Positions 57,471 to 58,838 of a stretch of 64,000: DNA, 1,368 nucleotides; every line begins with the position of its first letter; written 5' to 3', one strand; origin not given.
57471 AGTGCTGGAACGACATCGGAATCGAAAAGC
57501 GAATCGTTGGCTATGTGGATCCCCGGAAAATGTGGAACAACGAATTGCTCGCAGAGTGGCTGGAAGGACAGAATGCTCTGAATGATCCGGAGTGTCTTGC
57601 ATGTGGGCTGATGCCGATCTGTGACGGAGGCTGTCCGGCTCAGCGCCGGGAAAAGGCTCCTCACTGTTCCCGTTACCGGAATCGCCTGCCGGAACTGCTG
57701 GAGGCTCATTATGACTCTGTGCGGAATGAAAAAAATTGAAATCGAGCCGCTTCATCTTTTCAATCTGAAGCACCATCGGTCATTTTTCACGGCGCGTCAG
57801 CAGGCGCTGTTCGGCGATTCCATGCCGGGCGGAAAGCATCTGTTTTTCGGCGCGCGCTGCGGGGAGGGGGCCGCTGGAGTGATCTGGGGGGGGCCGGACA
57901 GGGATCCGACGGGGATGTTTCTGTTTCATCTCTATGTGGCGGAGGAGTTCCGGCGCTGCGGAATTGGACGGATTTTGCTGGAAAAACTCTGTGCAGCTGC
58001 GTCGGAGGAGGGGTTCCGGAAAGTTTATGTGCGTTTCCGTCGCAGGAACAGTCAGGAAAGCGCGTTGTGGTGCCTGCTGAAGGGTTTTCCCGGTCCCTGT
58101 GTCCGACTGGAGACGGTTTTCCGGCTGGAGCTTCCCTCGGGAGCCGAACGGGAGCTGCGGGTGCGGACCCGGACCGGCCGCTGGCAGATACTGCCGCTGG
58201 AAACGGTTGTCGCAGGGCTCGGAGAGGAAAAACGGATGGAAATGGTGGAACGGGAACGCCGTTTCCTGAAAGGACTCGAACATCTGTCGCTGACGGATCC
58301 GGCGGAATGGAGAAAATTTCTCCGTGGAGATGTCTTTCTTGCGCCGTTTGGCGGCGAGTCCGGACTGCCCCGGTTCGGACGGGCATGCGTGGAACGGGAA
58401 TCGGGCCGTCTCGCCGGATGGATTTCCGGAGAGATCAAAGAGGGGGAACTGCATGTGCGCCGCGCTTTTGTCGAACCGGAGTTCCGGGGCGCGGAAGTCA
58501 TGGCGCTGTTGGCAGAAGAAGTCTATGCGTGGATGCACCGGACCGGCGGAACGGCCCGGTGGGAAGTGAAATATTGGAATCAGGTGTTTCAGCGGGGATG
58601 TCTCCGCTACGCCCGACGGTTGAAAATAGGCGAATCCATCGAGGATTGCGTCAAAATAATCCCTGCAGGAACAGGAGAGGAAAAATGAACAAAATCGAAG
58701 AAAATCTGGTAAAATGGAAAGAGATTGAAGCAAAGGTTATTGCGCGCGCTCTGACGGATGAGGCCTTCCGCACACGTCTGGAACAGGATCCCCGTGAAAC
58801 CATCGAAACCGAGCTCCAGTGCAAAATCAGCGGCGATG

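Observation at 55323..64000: Multi-precursor NHLP-leader RiPP cluster with three radical-SAM enzymes, a tandem GNAT and dedicated C39/HlyD export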

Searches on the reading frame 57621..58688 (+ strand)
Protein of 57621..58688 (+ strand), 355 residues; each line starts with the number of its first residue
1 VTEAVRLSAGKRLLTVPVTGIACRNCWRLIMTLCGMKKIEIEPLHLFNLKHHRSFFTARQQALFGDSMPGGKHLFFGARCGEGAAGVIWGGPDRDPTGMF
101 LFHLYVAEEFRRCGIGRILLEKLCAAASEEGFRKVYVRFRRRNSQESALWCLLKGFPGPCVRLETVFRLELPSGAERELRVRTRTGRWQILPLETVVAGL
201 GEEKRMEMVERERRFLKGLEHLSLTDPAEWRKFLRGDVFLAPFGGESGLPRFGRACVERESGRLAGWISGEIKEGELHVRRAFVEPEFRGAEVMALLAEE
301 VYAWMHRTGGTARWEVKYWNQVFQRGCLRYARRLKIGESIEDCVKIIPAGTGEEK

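Call 3: search_protein_families(library=ncbifam, proteins=[window:57621-58688:+], max_evalue=0.01)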
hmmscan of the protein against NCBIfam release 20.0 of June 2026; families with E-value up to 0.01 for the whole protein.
window:57621-58688:+ (355 aa): 5 families
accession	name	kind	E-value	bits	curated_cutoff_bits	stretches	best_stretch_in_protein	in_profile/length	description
TIGR01575.1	rimI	equivalog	1.1e-07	32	86.4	1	58-150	17-107/132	ribosomal protein S18-alanine N-acetyltransferase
NF040503.1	resist_ArsN1a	equivalog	1.5e-05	24.8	170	1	101-149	79-127/159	arsinothricin resistance N-acetyltransferase ArsN1 family A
NF002959.0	PRK03624.1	equivalog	0.00011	21.9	124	1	71-149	47-123/147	GNAT family acetyltransferase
NF040501.1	resist_ArsN2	equivalog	0.00051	19.7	125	0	89-136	39-86/133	arsenic resistance N-acetyltransferase ArsN2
NF033083.0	AAC_3_I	equivalog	0.0024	18.1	200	1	99-140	78-119/145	AAC(3)-I family aminoglycoside N-acetyltransferase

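Call 4: search_protein_families(library=pfam, proteins=[window:57621-58688:+], max_evalue=0.01)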
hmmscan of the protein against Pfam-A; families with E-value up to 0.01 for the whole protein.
window:57621-58688:+ (355 aa): 4 families
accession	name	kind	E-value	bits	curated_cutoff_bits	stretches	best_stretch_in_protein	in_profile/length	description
PF00583.31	Acetyltransf_1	-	1.3e-16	61.4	20.7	2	70-139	32-100/116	Acetyltransferase (GNAT) family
PF13508.13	Acetyltransf_7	-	1.1e-11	45.4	27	1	73-137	3-67/84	Acetyltransferase (GNAT) domain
PF13673.13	Acetyltransf_10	-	1.6e-09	38.3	23.6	1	66-135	24-88/128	Acetyltransferase (GNAT) domain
PF14542.12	Acetyltransf_CG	-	1.3e-06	28.8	30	0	96-133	22-59/80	GCN5-related N-acetyl-transferase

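Call 9: find_homologous_proteins(query=window:57711-58688:+, max_evalue=0.001)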
Query window:57711-58688:+ (325 aa): 8 proteins with E <= 0.001 among 4933 candidates.
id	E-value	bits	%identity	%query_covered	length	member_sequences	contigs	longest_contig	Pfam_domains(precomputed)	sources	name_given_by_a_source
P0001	6.9e-218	741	99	100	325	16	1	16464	PF13673.14,PF13508.14,PF14542.13,PF00583.32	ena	-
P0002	6.0e-185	632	86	99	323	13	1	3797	PF13673.14,PF13508.14,PF14542.13,PF00583.32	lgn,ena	-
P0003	5.2e-164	563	78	98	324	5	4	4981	PF13673.14,PF13508.14,PF14542.13,PF00583.32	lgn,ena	-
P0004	4.1e-152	524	72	99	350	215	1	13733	PF13673.14,PF13508.14,PF14542.13,PF00583.32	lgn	-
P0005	1.7e-72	263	58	64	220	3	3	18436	PF13508.14,PF00583.32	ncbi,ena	-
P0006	1.4e-51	194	38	95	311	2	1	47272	PF13508.14,PF14542.13,PF00583.32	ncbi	-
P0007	8.7e-49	185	39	95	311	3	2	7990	PF13508.14,PF14542.13,PF00583.32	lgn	-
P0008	9.7e-21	92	69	21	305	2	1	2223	-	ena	-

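Call 11: find_encoding_contigs(protein=P0001, flank=10000, max_places=3)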
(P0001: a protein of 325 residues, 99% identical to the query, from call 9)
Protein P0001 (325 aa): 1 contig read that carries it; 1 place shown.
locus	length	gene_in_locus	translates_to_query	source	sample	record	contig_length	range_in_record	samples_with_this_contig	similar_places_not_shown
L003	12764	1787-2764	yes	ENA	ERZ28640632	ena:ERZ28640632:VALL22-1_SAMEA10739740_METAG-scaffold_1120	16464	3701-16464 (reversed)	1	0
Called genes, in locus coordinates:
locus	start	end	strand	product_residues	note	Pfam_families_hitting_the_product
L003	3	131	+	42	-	?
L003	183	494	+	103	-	-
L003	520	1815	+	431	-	PF04055:Radical_SAM, PF13353:Fer4_12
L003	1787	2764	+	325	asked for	PF00583:Acetyltransf_1, PF13673:Acetyltransf_10 (faint), PF13508:Acetyltransf_7, PF14542:Acetyltransf_CG (faint)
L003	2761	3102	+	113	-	-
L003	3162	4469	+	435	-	-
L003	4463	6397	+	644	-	PF02310:B12-binding (faint), PF04055:Radical_SAM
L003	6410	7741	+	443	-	PF25919:BSH_CusB (faint)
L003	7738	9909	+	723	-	-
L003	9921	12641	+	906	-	PF00664:ABC_membrane, PF00005:ABC_tran, PF02463:SMC_N (faint)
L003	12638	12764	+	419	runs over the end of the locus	PF01094:ANF_receptor, PF13433:Peripla_BP_5 (weak), PF13458:Peripla_BP_6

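Call 12: find_encoding_contigs(protein=P0006, flank=10000, max_places=3)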
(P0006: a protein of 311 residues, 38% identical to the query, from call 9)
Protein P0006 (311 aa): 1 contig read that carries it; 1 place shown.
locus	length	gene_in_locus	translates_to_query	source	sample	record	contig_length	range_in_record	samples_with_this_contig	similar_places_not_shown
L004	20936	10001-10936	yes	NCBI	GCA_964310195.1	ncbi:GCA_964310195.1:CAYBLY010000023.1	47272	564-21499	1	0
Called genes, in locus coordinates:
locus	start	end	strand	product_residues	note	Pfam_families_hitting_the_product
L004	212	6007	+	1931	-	PF13195:DUF4011, PF01443:Viral_helicase1 (faint), PF13086:AAA_11, PF13245:AAA_19 (faint), PF13604:AAA_30 (faint), PF13087:AAA_12, PF18741:MTES_1575, PF11784:DUF3320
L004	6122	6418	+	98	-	-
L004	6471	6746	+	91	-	-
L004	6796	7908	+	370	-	-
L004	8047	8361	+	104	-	-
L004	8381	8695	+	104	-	-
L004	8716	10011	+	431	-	PF04055:Radical_SAM, PF13353:Fer4_12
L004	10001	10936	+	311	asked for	PF00583:Acetyltransf_1 (weak), PF13508:Acetyltransf_7 (weak), PF14542:Acetyltransf_CG (faint), PF00583:Acetyltransf_1 (weak)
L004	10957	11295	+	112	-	PF02979:NHase_alpha (faint)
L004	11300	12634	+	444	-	-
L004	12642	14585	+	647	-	PF04055:Radical_SAM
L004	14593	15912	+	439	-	PF25919:BSH_CusB (faint)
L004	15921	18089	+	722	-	PF03412:Peptidase_C39, PF00664:ABC_membrane, PF00005:ABC_tran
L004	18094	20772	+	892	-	PF00664:ABC_membrane, PF02463:SMC_N (faint), PF00005:ABC_tran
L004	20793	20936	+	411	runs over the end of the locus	PF13458:Peripla_BP_6, PF01094:ANF_receptor, PF13433:Peripla_BP_5 (weak)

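Call 13: find_encoding_contigs(protein=P0005, flank=10000, max_places=3)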
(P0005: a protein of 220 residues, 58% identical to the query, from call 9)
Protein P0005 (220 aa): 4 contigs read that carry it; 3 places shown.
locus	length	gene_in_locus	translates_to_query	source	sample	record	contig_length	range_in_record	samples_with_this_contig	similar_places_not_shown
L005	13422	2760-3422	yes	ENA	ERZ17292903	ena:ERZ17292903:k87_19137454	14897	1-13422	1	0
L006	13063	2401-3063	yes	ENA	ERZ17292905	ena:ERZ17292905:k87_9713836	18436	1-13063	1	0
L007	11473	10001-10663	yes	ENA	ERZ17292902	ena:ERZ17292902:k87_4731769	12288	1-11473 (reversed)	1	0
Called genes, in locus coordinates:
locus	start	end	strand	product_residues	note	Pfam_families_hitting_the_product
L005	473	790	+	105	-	-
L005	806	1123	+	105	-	-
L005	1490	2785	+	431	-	PF04055:Radical_SAM, PF13353:Fer4_12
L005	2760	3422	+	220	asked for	PF00583:Acetyltransf_1, PF13508:Acetyltransf_7 (weak)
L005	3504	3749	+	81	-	-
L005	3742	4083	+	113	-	-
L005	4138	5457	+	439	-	-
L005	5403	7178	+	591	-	PF02310:B12-binding (faint), PF04055:Radical_SAM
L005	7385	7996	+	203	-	-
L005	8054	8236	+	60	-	-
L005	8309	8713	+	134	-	-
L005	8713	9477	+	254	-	PF03412:Peptidase_C39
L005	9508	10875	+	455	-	PF00005:ABC_tran, PF02463:SMC_N (faint)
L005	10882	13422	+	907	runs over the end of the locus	PF00664:ABC_membrane, PF00005:ABC_tran, PF02463:SMC_N (faint)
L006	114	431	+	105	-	-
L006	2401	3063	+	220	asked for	PF00583:Acetyltransf_1, PF13508:Acetyltransf_7 (weak)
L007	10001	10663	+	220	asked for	PF00583:Acetyltransf_1, PF13508:Acetyltransf_7 (weak)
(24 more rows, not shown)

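Call 14: find_encoding_contigs(protein=P0004, flank=10000, max_places=3)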
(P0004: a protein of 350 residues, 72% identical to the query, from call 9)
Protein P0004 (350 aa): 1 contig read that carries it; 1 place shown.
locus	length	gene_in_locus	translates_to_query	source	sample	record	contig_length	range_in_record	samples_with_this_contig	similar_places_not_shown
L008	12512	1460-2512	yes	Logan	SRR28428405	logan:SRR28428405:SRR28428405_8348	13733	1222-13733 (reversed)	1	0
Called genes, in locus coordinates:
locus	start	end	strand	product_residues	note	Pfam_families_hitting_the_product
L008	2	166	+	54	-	?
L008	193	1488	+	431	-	PF04055:Radical_SAM, PF13353:Fer4_12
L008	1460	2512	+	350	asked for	PF00583:Acetyltransf_1, PF13673:Acetyltransf_10 (faint), PF13508:Acetyltransf_7 (weak), PF14542:Acetyltransf_CG (faint)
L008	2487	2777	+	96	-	-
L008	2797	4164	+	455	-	-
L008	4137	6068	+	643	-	PF02310:B12-binding (faint), PF04055:Radical_SAM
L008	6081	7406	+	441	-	-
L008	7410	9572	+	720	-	PF03412:Peptidase_C39, PF00664:ABC_membrane, PF00005:ABC_tran, PF02463:SMC_N (faint)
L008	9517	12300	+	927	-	PF00664:ABC_membrane, PF00005:ABC_tran, PF02463:SMC_N (faint)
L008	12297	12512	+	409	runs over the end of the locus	PF01094:ANF_receptor, PF13433:Peripla_BP_5, PF13458:Peripla_BP_6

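Call 18: find_related_loci(query=A1, collection=genome_contigs, flank=10000)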
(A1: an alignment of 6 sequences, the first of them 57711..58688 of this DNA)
Query A1 (325 aa) in genome_contigs; peptide patterns used: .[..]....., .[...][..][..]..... (x = any residue, [..] = any of these).
193 stretches matched a pattern; 4 encode a relative of the query (tblastn E <= 1e-3); 4 distinct loci.
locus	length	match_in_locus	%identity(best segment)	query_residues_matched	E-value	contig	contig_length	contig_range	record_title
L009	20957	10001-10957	78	5-323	7e-162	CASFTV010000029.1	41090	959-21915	uncultured bacterium isolate B40_L1_302302_idba_bin.124 genome assembly, contig: B40_L1_302302_idba_bin.124.fa_scaffold_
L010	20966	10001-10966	74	1-322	5e-145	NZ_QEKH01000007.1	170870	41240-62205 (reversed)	Victivallis vadensis strain DSM 14823 Ga0215691_107, whole genome shotgun sequence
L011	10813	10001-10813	85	1-271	5e-143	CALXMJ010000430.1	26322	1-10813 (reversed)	MAG: uncultured Victivallales bacterium isolate E02__bin388 genome assembly, contig: E02__k127_583274, whole genome shot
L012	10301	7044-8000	63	7-324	3e-127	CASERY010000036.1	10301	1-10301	uncultured bacterium isolate CO.O43.metabat-bins.8 genome assembly, contig: CO.O43.metabat-bins.8.fa_k141_6912340, whole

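Call 25: search_solved_structures(query=window:57711-58688:+, max_evalue=1)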
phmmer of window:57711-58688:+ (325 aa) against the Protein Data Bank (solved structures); distinct sequences matched with E-value up to 1: 5.
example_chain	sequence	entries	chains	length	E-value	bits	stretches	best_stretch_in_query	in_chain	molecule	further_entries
1vkc_A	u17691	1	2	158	0.072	15.4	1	26-127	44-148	putative acetyl transferase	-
2cnm_A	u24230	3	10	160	0.089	15.1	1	70-126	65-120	MODIFICATION OF 30S RIBOSOMAL SUBUNIT PROTEIN S18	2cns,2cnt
5isv_A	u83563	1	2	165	0.12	14.7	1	70-126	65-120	Ribosomal-protein-alanine acetyltransferase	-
6zmp_A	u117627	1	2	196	0.25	13.7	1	67-109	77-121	N-terminal acetyltransferase-like protein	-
8yv7_A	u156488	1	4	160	0.71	12.2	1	71-105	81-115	Thialysine N-epsilon-acetyltransferase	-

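Call 27: search_protein_families(library=ncbifam, proteins=[L003:7738-9909:+, L003:9921-12641:+, L004:20793-20936:+, L010:7728-8048:+, L010:8060-8377:+, L010:8396-8707:+, L010:10962-11318:+, L010:11338-12696:+], max_evalue=0.001)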
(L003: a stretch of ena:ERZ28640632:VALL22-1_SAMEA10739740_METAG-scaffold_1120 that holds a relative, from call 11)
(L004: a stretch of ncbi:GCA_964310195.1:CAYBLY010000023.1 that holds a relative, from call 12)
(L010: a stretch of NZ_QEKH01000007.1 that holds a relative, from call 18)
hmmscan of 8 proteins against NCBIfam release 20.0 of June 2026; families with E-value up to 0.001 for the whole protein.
L003:7738-9909:+ (723 aa): 188 families (the best 25 are shown)
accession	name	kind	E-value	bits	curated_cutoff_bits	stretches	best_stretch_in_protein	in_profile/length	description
TIGR03796.1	NHLM_micro_ABC1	equivalog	4.9e-303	1006.8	853.3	1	10-720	2-709/710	NHLP family bacteriocin export ABC transporter peptidase/permease/ATPase subunit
TIGR01846.1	type_I_sec_HlyB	subfamily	1.4e-106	357.4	725.55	1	26-720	5-689/694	type I secretion system permease/ATPase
TIGR03797.1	NHLM_micro_ABC2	equivalog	1.1e-97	328.3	709.4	1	157-720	127-682/686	NHLP bacteriocin export ABC transporter permease/ATPase subunit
TIGR02203.1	MsbA_lipidA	equivalog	2.5e-89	300.3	602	1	223-720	72-566/572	lipid A export permease/ATP-binding protein MsbA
TIGR01193.1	bacteriocin_ABC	subfamily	1.4e-87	294.9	523.85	1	15-720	1-706/708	peptide cleavage/export ABC transporter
TIGR03375.1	type_I_sec_LssB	subfamily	4.5e-84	283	693.1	1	41-712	19-691/696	type I secretion system permease/ATPase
TIGR00958.1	3a01208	subfamily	8.6e-79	265.6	874.6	1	177-719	172-710/711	antigen peptide transporter 2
TIGR02204.1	MsbA_rel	hypoth_equivalog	6.7e-78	262.8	780.4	1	243-720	95-572/576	ABC transporter, permease/ATP-binding protein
NF052233.1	CphA_assoc_ABC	equivalog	7.8e-77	259.3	880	1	166-720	189-740/766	cyanophycin metabolism-associated ABC transporter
NF045513.1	HepA_fam_ABC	equivalog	3.6e-72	243.7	725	1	212-714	104-600/610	heterocyst formation ABC transporter subunit HepA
NF008381.0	PRK11176.1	equivalog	3.6e-72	243.6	867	1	224-719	83-575/582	lipid A ABC transporter ATP-binding protein/permease MsbA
NF010178.0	PRK13657.1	equivalog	1.4e-69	235.1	733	1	244-721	94-568/588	glucan ABC transporter ATP-binding protein/ permease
TIGR01842.1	type_I_sec_PrtD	subfamily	5.1e-68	229.9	510.15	1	209-712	46-543/544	type I secretion system permease/ATPase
NF008055.0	PRK10789.1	equivalog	3.5e-59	200.8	845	1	158-718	15-566/590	SmdA family multidrug ABC transporter permease/ATP-binding protein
TIGR02857.1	CydD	equivalog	7.1e-59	200.1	435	1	174-695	16-529/529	thiol reductant ABC exporter subunit CydD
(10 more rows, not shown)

L003:9921-12641:+ (906 aa): 185 families (the best 25 are shown)
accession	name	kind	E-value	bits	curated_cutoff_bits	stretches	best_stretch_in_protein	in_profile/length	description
TIGR03797.1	NHLM_micro_ABC2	equivalog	1e-267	890.2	709.4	1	204-897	1-686/686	NHLP bacteriocin export ABC transporter permease/ATPase subunit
TIGR03796.1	NHLM_micro_ABC1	equivalog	1.4e-90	304.5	853.3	1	336-893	149-709/710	NHLP family bacteriocin export ABC transporter peptidase/permease/ATPase subunit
TIGR01846.1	type_I_sec_HlyB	subfamily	4.6e-89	299.5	725.55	1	346-896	144-692/694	type I secretion system permease/ATPase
TIGR02203.1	MsbA_lipidA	equivalog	2.6e-88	297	602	1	357-898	31-571/572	lipid A export permease/ATP-binding protein MsbA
TIGR02204.1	MsbA_rel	hypoth_equivalog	1.1e-73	248.8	780.4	1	349-897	26-576/576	ABC transporter, permease/ATP-binding protein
NF045513.1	HepA_fam_ABC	equivalog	1.4e-73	248.3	725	1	363-890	79-603/610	heterocyst formation ABC transporter subunit HepA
TIGR00958.1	3a01208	subfamily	1.5e-73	248.2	874.6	1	343-892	163-710/711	antigen peptide transporter 2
NF010178.0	PRK13657.1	equivalog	2.1e-69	234.5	733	1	353-903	31-577/588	glucan ABC transporter ATP-binding protein/ permease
TIGR03375.1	type_I_sec_LssB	subfamily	3.3e-68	230.6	693.1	1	351-886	159-692/696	type I secretion system permease/ATPase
NF008381.0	PRK11176.1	equivalog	2.3e-67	227.7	867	1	374-898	58-581/582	lipid A ABC transporter ATP-binding protein/permease MsbA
TIGR01193.1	bacteriocin_ABC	subfamily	1.1e-61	209.3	523.85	1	348-893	159-706/708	peptide cleavage/export ABC transporter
NF052233.1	CphA_assoc_ABC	equivalog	1.8e-59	201.9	880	1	379-904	232-751/766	cyanophycin metabolism-associated ABC transporter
TIGR02868.1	CydC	equivalog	7.4e-57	193.2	329.05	1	389-854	61-528/530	thiol reductant ABC exporter subunit CydC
TIGR01842.1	type_I_sec_PrtD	subfamily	1.1e-56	192.6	510.15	1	356-884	21-542/544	type I secretion system permease/ATPase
NF008056.1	PRK10790.1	equivalog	2.1e-55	188.3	746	1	345-899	27-578/584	SmdB family multidrug efflux ABC transporter permease/ATP-binding protein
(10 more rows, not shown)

L004:20793-20936:+ (48 aa): 0 families

L010:7728-8048:+ (106 aa): 2 families
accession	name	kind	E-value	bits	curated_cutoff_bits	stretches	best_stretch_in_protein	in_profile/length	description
TIGR03793.1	leader_NHLP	domain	6e-15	54.9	50.9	1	16-86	9-77/77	NHLP leader peptide family RiPP precursor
NF038399.1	NH_RiPP_Os17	domain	9.1e-06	25.7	40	1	19-41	9-31/63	Os1348 family NHLP clan protein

L010:8060-8377:+ (105 aa): 2 families
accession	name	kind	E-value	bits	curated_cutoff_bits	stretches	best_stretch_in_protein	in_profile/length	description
TIGR03793.1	leader_NHLP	domain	1.8e-13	50.1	50.9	1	16-85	10-77/77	NHLP leader peptide family RiPP precursor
NF038399.1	NH_RiPP_Os17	domain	9e-07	28.9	40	1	17-40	8-31/63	Os1348 family NHLP clan protein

L010:8396-8707:+ (103 aa): 2 families
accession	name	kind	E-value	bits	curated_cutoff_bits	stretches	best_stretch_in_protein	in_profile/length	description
TIGR03793.1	leader_NHLP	domain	1.8e-13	50.1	50.9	1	17-85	11-77/77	NHLP leader peptide family RiPP precursor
NF038399.1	NH_RiPP_Os17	domain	7.9e-07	29.1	40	1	17-40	8-31/63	Os1348 family NHLP clan protein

L010:10962-11318:+ (118 aa): 4 families
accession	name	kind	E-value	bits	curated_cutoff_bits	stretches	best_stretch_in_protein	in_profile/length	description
TIGR03793.1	leader_NHLP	domain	1.1e-14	54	50.9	1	15-97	1-76/77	NHLP leader peptide family RiPP precursor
NF038399.1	NH_RiPP_Os17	domain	5.3e-07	29.6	40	1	22-46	5-29/63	Os1348 family NHLP clan protein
TIGR01323.1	nitrile_alph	equivalog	3.8e-05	23.3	249.85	0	30-104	114-185/189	nitrile hydratase subunit alpha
TIGR03795.1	RNP_Burkhold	subfamily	0.00089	19.6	41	0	10-64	7-61/114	BMA_0021/BMA_0022 family TOMM bacteriocin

L010:11338-12696:+ (452 aa): 2 families
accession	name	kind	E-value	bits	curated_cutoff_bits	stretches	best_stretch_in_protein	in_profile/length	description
TIGR04517.1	rSAM_PoyD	subfamily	3.1e-89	300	325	1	4-438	2-445/446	radical SAM family RiPP maturation amino acid epimerase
TIGR04509.1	mod_pep_NH_fam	subfamily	0.00072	19.6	34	0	3-41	4-38/87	NHLP-related RiPP peptide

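Call 32: predict_structure(alignment_id=A1)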
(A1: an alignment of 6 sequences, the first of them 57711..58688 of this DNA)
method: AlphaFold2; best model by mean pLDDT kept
length: 325 residues; sequences in the alignment: 6
mean_pLDDT: 77.2   pTM: 0.65
mean pLDDT of the five models: 77.2, 76.8, 75.8, 74.9, 62.4
residues with pLDDT >= 90: 50; 70-90: 180; 50-70: 82; < 50: 13
segments of 3 or more residues with pLDDT < 50: 1-5, 216-219, 322-325
pLDDT, mean of each block of 10 residues (from residue 1): 58 83 83 64 87 90 84 89 89 93 88 73 84 72 62 71 86 80 74 61 65 56 87 88 84 76 81 84 72 67 70 84 44
secondary structure, 60 per line:
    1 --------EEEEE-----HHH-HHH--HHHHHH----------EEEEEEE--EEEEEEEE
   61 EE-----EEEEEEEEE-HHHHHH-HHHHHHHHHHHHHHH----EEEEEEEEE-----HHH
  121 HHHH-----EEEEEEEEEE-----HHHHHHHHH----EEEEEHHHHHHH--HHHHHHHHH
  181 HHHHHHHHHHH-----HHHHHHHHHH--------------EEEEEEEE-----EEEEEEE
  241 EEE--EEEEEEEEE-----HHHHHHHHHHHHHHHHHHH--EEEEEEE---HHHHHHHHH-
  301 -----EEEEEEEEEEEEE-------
elements in order: E9-13 H28-33 E44-50 E53-62 E68-76 H78-83 H85-99 E104-112 H118-124 E130-139 H145-153 E158-162 H163-169 H172-191 H197-206 E221-228 E234-243 E246-254 H260-278 E281-287 H291-299 E306-318

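Call 34: find_homologous_proteins(query=L010:18079-20832:+, max_evalue=1e-100)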
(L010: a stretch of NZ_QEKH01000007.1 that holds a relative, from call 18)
Query L010:18079-20832:+ (917 aa): 40 proteins with E <= 1e-100 among 8000 candidates.
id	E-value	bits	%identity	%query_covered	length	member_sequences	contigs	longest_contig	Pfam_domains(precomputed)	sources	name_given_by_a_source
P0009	0.0e+0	1869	92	100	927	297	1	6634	PF00005.34,PF02463.26,PF00664.29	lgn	-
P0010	0.0e+0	1711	84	99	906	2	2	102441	PF00005.34,PF02463.26,PF00664.29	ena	-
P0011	0.0e+0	1638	82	99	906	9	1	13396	PF00005.34,PF02463.26,PF00664.29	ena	-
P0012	0.0e+0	1635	81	99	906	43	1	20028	PF00005.34,PF02463.26,PF00664.29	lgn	-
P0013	0.0e+0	1623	81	99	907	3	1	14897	PF00005.34,PF02463.26,PF00664.29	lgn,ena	-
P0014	0.0e+0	1214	62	98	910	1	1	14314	PF00005.34,PF02463.26,PF00664.29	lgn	-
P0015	0.0e+0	1067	89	60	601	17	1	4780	PF00005.34,PF02463.26,PF13191.13,PF00664.29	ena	-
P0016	0.0e+0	1064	57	98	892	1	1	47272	PF00005.34,PF02463.26,PF00664.29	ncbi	-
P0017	0.0e+0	1058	56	98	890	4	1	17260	PF00005.34,PF00664.29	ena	-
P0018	4.7e-274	930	50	98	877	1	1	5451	PF00005.34,PF03193.23,PF02463.26,PF00664.29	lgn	-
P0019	1.1e-165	571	42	80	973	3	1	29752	PF00005.34,PF02463.26,PF00664.29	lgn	-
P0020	5.6e-165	569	42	80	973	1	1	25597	PF00005.34,PF02463.26,PF00664.29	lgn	-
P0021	1.2e-162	561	39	97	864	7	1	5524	PF00005.34,PF02463.26,PF00664.29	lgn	-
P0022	3.3e-161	556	38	95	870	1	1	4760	PF00005.34,PF02463.26,PF00664.29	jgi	jgi:ATP-binding cassette subfamily C protein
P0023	6.4e-160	552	42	76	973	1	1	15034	PF00005.34,PF00664.29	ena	-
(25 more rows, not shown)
